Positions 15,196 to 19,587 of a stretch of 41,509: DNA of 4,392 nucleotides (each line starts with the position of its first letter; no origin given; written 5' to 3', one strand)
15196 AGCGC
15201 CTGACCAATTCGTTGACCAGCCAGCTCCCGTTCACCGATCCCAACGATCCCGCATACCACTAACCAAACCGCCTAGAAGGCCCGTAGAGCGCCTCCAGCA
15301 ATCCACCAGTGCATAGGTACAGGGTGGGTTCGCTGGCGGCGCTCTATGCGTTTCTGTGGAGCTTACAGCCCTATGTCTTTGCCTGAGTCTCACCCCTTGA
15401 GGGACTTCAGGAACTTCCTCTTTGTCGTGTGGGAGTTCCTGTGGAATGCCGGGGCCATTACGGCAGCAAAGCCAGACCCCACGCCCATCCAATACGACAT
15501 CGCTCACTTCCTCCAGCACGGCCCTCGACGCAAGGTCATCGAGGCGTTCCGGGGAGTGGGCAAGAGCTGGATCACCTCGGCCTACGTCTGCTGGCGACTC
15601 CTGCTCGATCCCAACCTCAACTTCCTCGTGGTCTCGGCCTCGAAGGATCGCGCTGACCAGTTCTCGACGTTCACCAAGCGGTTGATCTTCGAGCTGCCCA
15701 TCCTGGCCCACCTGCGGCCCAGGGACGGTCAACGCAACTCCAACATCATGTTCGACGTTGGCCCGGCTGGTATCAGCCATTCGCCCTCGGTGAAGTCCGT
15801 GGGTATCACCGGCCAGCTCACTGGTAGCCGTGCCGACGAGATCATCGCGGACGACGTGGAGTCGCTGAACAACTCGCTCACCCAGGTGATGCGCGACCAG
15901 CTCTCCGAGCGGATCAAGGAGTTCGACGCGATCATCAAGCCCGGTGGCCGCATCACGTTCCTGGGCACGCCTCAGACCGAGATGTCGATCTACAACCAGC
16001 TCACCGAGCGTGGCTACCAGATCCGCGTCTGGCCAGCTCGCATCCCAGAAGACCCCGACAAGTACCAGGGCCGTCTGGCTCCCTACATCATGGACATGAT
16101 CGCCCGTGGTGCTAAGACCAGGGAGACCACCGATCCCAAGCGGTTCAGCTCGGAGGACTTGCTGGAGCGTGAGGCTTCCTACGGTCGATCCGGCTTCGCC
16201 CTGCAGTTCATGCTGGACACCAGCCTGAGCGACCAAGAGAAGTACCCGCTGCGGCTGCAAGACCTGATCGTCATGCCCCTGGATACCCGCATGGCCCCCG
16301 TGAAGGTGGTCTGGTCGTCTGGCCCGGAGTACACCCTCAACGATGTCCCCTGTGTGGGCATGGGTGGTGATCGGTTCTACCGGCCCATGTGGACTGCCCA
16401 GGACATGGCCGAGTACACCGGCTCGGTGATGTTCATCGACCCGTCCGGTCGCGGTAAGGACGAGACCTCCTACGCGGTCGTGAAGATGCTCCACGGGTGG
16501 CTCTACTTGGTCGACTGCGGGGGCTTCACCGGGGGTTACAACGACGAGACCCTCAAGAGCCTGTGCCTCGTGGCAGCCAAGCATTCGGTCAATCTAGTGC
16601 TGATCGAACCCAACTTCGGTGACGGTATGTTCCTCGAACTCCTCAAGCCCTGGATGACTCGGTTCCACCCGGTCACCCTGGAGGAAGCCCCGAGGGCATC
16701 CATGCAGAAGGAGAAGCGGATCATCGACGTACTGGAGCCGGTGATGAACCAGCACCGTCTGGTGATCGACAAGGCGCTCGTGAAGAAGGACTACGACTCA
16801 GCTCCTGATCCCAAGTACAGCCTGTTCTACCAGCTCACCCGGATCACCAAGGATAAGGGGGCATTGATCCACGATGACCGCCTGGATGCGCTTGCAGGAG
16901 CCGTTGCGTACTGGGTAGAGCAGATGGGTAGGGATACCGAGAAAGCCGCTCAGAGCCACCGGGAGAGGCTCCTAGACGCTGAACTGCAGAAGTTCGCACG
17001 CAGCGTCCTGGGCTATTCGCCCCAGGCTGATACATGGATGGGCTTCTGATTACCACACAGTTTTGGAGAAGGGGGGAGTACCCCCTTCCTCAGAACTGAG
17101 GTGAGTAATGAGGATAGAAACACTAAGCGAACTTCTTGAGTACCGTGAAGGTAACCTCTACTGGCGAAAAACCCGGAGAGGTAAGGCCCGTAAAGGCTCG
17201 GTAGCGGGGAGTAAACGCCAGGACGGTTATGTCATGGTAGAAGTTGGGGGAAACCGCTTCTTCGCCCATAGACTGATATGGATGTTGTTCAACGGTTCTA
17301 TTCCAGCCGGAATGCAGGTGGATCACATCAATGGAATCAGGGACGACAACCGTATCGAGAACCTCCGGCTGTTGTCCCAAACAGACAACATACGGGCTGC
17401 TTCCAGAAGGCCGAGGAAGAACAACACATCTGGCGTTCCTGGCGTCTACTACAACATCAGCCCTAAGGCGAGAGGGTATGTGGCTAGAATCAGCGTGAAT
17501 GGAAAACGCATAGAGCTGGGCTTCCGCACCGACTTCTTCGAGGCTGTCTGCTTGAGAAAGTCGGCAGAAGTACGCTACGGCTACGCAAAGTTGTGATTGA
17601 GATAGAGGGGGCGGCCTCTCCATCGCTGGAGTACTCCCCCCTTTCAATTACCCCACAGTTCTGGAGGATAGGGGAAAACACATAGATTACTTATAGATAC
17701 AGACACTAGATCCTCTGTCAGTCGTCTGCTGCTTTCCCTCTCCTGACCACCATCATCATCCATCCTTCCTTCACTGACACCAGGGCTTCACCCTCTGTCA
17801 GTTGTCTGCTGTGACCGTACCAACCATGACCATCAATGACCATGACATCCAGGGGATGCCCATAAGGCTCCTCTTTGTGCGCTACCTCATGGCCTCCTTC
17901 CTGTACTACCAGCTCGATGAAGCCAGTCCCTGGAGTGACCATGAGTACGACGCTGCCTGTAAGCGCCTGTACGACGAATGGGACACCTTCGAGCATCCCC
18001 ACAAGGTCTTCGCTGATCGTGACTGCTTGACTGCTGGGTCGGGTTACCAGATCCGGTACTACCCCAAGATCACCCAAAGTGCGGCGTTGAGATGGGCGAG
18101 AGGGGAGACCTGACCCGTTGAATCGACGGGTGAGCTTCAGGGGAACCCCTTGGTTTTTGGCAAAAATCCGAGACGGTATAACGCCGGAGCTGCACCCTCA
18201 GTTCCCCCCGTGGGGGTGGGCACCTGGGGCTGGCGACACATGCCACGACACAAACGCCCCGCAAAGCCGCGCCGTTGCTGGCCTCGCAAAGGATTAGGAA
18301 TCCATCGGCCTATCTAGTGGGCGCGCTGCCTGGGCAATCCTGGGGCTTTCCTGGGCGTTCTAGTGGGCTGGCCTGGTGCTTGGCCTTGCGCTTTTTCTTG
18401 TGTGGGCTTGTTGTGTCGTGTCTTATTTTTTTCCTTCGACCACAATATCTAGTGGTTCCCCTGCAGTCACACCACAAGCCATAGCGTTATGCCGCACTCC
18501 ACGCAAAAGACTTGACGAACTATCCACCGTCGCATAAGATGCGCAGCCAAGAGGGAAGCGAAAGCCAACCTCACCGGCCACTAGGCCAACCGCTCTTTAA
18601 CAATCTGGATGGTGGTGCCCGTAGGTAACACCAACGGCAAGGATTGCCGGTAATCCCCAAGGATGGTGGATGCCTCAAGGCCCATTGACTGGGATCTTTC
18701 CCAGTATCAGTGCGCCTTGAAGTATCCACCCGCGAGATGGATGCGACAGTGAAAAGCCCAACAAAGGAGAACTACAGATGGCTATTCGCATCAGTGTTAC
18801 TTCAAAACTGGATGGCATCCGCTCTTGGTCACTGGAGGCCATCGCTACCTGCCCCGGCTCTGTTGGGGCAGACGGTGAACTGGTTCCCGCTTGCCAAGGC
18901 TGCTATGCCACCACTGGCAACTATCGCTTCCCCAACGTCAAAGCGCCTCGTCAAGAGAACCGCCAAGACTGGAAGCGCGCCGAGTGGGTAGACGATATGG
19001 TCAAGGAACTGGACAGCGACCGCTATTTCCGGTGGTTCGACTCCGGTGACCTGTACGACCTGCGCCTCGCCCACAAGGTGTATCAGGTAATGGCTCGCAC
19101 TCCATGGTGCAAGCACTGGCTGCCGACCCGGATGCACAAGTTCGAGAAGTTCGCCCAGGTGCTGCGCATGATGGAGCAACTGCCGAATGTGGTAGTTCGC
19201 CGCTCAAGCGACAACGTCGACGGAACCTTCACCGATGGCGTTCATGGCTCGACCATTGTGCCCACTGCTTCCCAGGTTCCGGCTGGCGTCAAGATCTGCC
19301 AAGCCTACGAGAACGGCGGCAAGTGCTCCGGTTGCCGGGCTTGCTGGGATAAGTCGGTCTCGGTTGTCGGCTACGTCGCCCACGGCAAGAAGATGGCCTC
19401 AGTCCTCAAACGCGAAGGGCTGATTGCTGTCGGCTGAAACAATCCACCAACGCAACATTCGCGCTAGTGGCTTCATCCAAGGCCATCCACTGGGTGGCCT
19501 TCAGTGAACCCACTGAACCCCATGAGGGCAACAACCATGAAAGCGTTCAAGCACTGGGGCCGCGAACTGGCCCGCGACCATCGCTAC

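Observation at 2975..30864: Unexplained conserved intergenic motif family M2 (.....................)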

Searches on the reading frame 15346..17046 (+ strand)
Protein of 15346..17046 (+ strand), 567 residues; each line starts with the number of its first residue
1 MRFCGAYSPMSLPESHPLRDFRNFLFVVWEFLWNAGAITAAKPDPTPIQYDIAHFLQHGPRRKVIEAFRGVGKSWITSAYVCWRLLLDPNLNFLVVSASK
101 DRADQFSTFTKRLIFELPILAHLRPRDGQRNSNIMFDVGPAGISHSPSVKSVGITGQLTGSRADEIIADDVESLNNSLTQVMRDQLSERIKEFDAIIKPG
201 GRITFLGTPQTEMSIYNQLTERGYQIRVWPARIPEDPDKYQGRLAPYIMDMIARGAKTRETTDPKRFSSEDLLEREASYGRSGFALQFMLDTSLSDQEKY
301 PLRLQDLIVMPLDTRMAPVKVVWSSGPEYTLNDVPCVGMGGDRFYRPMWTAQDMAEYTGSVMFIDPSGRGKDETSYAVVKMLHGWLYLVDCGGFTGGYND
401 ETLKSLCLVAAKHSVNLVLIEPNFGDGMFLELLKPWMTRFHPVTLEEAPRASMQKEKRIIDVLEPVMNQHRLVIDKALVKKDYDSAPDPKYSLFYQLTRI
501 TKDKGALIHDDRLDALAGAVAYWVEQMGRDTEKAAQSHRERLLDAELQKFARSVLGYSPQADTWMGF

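Call 33: find_related_loci(query=window:15346-17046:+, collection=viral_contigs, flank=10000)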
Query window:15346-17046:+ (567 aa) in viral_contigs; peptide patterns used: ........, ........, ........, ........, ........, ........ (x = any residue, [..] = any of these).
390 stretches matched a pattern; 390 encode a relative of the query (tblastn E <= 1e-3); the best 80 are kept; 80 distinct loci.
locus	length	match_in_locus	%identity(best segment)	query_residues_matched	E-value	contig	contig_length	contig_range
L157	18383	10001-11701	99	1-567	0e+0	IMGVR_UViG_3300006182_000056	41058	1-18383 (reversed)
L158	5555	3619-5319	99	1-567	0e+0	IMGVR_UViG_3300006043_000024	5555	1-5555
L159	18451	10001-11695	98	3-567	0e+0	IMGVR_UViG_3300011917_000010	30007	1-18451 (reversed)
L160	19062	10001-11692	97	2-565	0e+0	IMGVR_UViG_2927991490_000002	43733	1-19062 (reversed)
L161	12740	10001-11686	82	3-565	0e+0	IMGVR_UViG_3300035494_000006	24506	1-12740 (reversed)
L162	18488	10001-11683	84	4-565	0e+0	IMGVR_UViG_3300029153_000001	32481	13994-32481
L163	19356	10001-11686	84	3-565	0e+0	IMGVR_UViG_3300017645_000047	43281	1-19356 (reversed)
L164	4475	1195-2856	80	10-564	0e+0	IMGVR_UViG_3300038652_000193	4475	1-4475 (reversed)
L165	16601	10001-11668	79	10-565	0e+0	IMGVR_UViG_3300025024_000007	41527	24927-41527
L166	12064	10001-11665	75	10-564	0e+0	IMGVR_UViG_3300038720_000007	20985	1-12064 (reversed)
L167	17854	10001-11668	74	11-567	0e+0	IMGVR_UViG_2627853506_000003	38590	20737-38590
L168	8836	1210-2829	74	18-556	0e+0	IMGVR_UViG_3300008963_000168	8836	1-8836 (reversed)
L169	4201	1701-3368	73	11-565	0e+0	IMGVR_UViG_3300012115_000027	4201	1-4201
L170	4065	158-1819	73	18-567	0e+0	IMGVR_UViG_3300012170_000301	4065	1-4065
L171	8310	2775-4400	74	18-558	0e+0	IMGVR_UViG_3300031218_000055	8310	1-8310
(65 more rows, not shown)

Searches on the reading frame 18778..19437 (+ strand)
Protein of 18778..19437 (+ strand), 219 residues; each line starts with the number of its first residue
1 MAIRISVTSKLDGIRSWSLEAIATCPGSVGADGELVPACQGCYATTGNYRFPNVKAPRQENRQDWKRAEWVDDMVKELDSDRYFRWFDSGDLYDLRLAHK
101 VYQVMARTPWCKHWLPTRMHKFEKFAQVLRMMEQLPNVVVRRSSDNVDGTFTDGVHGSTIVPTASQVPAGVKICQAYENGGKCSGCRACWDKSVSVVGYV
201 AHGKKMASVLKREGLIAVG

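Call 17: search_protein_families(library=pfam, proteins=[window:18778-19437:+], max_evalue=0.01)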
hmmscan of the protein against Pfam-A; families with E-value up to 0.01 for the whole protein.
window:18778-19437:+ (219 aa): 3 families
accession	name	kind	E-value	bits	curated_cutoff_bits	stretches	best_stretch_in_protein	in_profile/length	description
PF17338.8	GP88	-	5.1e-30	105.5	24.4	1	17-190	26-228/230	Gene product 88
PF23872.1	DUF7227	-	4.3e-08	33.5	27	1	23-94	25-87/223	Domain of unknown function (DUF7227)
PF07505.17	DUF5131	-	0.0021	18.1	28.9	1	35-129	20-123/243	Protein of unknown function (DUF5131)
